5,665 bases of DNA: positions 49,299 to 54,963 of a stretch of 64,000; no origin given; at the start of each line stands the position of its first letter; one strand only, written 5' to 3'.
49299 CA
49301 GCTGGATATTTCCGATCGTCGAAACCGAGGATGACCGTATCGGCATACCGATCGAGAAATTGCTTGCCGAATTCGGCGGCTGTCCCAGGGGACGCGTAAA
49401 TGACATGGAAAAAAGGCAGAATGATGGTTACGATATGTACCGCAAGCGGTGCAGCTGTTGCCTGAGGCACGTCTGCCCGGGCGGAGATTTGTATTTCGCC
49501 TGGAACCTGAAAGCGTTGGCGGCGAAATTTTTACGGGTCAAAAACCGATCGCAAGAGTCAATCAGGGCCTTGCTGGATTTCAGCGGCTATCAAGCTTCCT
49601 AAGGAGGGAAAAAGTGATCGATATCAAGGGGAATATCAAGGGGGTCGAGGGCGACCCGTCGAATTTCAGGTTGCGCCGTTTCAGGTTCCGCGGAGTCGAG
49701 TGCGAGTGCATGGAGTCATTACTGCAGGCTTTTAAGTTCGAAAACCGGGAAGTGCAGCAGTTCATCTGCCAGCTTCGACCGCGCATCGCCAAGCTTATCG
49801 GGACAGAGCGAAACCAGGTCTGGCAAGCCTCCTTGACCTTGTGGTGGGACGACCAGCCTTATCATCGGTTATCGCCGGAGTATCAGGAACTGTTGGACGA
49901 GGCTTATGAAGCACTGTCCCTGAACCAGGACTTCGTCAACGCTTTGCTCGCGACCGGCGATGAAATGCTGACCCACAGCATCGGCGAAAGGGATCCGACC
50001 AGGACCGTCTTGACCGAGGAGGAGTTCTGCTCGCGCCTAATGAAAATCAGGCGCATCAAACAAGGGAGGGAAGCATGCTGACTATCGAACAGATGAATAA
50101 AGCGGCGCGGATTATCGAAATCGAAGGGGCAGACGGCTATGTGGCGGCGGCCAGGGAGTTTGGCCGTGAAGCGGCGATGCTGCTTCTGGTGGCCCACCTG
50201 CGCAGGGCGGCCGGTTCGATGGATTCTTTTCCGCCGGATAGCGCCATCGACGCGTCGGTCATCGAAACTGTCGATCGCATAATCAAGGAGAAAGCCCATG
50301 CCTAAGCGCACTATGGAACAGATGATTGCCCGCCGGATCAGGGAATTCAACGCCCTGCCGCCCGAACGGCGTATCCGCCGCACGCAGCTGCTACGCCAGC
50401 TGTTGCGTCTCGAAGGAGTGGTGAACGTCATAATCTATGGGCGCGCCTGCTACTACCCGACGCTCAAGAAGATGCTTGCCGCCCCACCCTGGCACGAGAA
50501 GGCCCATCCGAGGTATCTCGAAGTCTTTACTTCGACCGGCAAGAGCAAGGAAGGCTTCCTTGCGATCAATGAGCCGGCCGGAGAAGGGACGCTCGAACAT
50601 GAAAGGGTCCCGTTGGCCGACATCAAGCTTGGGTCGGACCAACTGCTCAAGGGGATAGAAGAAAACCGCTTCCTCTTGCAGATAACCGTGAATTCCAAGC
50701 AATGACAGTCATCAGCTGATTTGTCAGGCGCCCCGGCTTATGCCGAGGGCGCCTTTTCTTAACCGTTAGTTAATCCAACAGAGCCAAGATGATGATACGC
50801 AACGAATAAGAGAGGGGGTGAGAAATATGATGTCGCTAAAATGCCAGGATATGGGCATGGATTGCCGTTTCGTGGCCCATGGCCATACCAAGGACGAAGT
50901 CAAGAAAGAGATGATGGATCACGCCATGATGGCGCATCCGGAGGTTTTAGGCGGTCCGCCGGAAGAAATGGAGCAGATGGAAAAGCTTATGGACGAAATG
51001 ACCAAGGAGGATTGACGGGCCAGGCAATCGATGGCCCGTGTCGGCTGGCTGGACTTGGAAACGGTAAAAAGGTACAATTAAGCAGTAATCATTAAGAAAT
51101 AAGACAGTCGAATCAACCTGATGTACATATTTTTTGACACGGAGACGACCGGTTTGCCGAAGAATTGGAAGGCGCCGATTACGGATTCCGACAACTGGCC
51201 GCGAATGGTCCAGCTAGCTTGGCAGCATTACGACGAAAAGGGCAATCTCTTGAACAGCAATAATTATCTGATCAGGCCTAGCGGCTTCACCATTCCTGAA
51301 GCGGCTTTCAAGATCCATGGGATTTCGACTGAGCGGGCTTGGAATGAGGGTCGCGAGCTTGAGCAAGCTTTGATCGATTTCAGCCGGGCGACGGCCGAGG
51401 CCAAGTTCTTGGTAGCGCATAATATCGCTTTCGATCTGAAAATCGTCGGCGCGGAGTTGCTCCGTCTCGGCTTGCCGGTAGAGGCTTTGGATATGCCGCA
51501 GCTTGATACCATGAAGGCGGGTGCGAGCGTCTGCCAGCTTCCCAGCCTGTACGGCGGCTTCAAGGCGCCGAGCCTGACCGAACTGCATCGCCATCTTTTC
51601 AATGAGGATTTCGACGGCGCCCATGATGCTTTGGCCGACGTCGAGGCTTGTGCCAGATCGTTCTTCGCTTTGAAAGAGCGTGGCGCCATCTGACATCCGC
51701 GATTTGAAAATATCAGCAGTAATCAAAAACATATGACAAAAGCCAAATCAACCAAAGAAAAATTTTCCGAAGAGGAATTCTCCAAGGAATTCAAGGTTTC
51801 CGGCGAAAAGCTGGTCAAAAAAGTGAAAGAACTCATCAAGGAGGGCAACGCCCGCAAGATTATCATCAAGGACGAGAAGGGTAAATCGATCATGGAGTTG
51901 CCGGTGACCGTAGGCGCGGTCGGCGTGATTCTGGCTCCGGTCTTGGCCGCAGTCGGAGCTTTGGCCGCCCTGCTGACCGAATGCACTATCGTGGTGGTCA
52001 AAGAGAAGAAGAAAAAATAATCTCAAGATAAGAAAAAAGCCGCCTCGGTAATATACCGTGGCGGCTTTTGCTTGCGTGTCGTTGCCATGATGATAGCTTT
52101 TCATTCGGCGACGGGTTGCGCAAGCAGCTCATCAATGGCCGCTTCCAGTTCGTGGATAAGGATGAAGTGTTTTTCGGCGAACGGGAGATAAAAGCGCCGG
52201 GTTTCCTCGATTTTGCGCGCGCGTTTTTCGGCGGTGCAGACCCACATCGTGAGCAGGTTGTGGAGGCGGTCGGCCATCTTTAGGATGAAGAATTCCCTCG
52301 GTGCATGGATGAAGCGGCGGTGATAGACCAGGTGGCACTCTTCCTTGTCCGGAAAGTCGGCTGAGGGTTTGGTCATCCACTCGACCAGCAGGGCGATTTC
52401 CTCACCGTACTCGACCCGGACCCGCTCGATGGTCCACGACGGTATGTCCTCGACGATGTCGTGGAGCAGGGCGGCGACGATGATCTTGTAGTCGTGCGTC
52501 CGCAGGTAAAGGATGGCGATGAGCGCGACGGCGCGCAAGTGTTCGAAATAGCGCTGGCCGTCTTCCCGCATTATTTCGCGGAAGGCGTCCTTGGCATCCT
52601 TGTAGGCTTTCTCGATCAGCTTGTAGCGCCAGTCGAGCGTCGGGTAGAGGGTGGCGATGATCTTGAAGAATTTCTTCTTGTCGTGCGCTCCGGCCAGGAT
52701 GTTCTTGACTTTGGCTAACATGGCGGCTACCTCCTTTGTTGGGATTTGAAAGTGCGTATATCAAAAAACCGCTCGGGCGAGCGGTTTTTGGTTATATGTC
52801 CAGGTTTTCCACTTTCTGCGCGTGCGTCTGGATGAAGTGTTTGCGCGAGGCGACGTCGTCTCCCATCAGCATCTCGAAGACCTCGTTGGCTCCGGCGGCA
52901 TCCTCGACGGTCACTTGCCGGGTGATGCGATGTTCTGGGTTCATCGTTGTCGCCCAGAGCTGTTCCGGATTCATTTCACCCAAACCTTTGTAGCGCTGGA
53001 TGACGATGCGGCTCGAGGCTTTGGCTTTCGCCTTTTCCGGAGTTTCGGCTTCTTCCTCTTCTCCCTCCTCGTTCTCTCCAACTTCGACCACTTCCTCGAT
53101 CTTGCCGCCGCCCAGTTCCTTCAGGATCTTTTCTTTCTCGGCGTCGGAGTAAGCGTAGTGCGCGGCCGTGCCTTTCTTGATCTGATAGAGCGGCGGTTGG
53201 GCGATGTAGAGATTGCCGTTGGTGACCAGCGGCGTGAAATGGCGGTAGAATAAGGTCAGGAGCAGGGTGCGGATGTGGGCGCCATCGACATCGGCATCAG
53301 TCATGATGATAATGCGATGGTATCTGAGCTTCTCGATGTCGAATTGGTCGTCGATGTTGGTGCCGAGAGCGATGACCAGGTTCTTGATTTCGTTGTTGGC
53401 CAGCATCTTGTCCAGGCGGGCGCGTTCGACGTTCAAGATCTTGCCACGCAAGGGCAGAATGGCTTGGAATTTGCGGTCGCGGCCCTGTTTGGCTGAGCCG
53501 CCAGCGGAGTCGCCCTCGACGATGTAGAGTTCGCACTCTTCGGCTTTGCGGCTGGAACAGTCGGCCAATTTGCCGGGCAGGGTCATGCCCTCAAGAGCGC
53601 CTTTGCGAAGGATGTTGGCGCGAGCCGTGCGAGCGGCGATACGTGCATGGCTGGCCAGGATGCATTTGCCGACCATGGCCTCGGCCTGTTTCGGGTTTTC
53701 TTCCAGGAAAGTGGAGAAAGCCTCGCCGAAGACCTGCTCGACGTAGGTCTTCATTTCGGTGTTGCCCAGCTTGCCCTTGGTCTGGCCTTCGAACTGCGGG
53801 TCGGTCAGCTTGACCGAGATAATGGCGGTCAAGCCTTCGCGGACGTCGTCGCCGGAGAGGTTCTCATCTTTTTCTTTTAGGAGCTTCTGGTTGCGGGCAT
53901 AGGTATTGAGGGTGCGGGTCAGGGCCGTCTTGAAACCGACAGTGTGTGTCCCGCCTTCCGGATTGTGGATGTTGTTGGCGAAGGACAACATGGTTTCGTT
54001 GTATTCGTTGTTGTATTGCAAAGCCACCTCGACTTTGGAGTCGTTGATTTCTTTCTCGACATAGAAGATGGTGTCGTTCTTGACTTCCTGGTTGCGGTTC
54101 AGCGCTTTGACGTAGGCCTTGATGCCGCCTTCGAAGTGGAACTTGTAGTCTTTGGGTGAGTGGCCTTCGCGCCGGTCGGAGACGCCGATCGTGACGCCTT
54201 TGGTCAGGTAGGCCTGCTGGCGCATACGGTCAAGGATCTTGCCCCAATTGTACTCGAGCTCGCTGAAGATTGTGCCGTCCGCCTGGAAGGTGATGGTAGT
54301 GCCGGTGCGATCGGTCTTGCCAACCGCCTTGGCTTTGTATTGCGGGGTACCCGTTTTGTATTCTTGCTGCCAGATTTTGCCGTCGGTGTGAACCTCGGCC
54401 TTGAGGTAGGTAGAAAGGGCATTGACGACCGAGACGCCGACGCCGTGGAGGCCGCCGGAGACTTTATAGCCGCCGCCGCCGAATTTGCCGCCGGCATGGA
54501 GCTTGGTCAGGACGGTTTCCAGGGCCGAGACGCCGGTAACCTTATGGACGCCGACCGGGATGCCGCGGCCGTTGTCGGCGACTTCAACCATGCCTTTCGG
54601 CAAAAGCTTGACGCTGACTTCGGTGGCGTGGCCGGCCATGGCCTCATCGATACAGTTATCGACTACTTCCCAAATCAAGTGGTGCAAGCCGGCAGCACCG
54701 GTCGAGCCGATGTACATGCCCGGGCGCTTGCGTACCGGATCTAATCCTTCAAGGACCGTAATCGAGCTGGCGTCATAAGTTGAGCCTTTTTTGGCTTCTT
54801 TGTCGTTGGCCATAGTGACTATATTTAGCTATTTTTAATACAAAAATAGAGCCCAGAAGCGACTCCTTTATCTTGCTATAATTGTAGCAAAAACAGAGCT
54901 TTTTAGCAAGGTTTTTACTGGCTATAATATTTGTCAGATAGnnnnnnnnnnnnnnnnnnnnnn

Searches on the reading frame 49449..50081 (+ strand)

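Call 76: search_protein_families(library=pfam, max_evalue=0.00001, proteins=[window:49449-50081:+])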
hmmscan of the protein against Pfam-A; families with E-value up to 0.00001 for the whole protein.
window:49449-50081:+ (210 aa): 1 family
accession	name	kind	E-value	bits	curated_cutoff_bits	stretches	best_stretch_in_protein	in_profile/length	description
PF08010.17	Phage_30_3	-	2.5e-49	167.1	36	1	71-201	8-137/138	Bacteriophage protein GP30.3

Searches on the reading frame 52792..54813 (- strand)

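Call 76: search_protein_families(library=pfam, max_evalue=0.00001, proteins=[window:52792-54813:-])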
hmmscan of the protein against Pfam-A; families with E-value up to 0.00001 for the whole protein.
window:52792-54813:- (673 aa): 4 families
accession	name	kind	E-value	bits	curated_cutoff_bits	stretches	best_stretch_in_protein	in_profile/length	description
PF00204.31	DNA_gyraseB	-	4.4e-60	202.5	27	1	230-399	1-172/173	DNA gyrase B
PF00986.26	DNA_gyraseB_C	-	3.4e-28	98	29.8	1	602-662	3-63/63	DNA gyrase B subunit, carboxyl terminus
PF01751.28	Toprim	-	1.2e-19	70.7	23.1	1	428-539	1-95/96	Toprim domain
PF02518.31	HATPase_c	-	6.6e-15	55.9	26.4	1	41-177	4-106/111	Histidine kinase-, DNA gyrase B-, and HSP90-like ATPase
